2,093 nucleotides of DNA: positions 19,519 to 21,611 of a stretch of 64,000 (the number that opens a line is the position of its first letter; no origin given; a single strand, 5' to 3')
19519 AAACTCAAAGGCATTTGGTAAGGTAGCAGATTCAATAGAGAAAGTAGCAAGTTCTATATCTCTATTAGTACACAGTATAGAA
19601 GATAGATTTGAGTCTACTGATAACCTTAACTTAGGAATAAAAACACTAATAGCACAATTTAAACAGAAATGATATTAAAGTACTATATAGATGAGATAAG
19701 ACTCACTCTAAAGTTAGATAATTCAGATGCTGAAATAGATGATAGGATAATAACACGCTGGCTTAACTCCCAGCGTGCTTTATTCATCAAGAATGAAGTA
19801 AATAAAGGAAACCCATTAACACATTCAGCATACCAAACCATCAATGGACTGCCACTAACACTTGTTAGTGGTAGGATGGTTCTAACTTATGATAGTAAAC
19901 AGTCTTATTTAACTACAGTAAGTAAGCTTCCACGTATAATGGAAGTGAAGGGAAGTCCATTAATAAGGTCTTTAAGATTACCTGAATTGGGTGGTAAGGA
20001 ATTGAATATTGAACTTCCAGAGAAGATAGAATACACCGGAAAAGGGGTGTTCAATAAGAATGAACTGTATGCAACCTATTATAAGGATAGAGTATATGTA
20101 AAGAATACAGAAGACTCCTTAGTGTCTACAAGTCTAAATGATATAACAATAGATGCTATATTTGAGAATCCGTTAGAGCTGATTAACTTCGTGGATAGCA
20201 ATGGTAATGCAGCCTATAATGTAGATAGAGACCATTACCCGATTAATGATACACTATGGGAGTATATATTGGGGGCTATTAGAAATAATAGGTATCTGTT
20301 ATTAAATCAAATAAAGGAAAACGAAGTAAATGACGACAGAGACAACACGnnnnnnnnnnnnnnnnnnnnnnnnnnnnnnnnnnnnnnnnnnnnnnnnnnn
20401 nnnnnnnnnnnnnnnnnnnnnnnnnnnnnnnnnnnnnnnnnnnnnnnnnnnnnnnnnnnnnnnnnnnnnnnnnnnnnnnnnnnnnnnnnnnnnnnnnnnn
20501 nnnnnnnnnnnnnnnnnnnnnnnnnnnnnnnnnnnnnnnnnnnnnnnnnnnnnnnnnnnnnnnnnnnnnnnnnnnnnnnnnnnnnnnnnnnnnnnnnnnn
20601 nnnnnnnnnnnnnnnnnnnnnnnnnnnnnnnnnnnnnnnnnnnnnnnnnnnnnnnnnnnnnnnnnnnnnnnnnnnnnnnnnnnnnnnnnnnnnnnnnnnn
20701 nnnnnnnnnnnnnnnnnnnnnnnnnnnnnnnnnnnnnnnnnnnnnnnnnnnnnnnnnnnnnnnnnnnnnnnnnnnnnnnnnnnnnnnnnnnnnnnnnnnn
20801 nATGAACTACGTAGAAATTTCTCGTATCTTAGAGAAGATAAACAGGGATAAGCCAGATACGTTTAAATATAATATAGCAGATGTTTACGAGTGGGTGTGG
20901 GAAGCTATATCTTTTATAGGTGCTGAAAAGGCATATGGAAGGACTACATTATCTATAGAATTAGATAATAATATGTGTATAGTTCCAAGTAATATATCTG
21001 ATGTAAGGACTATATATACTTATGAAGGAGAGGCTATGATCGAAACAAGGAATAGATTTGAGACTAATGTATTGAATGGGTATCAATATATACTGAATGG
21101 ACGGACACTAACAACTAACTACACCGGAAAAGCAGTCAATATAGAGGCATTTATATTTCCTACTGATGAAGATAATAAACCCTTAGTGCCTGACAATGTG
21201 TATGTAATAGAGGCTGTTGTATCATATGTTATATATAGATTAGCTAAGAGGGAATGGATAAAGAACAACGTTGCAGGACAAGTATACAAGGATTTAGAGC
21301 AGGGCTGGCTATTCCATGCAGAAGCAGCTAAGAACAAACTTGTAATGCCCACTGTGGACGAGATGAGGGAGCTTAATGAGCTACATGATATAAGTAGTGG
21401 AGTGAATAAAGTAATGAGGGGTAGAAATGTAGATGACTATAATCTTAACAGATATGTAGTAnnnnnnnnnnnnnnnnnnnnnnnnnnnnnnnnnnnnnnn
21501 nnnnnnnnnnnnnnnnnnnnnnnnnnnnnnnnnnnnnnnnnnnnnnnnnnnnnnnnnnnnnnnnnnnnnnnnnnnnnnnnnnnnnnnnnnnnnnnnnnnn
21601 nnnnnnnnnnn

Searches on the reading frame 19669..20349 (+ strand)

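Call 86: search_protein_families(library=pfam, proteins=[window:19669-20349:+], max_evalue=0.001)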
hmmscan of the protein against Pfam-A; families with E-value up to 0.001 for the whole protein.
window:19669-20349:+ (227 aa): 1 family
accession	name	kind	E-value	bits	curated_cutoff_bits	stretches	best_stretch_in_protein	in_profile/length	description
PF25702.1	CrAss_Ring_2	-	3.6e-21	76.2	27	1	7-226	3-209/210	Phage tail ring protein 2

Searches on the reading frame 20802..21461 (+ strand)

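Call 86: search_protein_families(library=pfam, proteins=[window:20802-21461:+], max_evalue=0.001)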
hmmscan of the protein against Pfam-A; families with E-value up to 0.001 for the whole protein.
window:20802-21461:+ (220 aa): 1 family
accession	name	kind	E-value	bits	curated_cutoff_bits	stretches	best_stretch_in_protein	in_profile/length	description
PF24228.1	CrAss_Ring_1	-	1e-26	94.4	27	2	78-192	127-241/272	Phage tail ring protein 1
